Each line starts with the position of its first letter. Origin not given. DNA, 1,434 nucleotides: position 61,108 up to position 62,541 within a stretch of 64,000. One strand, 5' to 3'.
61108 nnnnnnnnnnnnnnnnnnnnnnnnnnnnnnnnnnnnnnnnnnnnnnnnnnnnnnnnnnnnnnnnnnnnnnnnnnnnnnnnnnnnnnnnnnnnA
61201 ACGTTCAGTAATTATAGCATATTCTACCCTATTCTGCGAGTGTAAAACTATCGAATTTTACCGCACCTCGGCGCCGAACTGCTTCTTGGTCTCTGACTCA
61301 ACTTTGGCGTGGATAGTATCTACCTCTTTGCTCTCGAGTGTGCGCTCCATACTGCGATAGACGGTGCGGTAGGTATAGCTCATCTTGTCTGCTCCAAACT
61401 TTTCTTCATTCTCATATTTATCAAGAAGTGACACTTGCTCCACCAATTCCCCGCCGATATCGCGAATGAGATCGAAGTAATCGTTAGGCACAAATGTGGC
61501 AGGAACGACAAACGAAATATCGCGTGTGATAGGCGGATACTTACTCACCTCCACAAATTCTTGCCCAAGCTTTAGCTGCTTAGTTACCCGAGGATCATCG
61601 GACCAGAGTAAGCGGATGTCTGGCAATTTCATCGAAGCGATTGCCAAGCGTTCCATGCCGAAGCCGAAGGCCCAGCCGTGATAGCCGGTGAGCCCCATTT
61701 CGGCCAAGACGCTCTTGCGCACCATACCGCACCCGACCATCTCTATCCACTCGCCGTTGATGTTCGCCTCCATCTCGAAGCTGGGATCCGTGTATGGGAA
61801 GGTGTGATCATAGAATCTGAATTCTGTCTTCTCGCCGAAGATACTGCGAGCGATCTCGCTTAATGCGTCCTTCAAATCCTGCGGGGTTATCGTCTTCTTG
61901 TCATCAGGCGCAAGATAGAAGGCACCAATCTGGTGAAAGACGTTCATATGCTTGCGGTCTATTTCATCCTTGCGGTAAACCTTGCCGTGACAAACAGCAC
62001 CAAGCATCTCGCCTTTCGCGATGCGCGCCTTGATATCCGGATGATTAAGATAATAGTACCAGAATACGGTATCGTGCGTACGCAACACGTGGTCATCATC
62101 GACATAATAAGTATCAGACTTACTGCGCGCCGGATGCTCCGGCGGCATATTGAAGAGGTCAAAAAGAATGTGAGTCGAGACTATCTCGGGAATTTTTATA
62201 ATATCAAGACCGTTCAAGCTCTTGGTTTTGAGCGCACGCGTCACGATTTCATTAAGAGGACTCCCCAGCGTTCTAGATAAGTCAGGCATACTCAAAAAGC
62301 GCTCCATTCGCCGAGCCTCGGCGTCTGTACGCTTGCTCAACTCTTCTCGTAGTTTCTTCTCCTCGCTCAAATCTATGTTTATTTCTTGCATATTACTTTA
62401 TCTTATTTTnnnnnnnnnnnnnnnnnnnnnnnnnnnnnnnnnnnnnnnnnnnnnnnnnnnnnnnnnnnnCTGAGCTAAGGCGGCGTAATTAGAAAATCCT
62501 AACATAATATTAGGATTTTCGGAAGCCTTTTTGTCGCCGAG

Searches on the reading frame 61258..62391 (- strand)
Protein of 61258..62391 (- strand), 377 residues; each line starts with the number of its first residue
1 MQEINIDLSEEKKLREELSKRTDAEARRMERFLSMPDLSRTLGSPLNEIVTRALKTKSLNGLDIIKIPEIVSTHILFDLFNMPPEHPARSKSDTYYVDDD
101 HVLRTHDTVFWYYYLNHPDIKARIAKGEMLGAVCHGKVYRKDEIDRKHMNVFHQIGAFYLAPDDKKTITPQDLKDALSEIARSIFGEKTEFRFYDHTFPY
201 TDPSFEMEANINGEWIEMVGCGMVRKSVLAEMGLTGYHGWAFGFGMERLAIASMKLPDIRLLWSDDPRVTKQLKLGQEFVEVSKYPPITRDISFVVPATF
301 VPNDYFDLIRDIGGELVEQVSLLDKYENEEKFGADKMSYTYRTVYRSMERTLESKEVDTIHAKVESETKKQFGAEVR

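Call 64: search_protein_families(library=pfam, proteins=[window:61258-62391:-], max_evalue=0.001)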
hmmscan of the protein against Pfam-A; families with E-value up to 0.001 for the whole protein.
window:61258-62391:- (377 aa): 2 families
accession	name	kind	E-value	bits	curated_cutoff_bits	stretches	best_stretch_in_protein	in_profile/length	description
PF01409.25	tRNA-synt_2d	-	2.6e-52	178.2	19.8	1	46-272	19-245/246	tRNA synthetases class II core domain (F)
PF03147.19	FDX-ACB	-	1.6e-24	86.6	31.1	1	283-377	1-94/94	Ferredoxin-fold anticodon binding domain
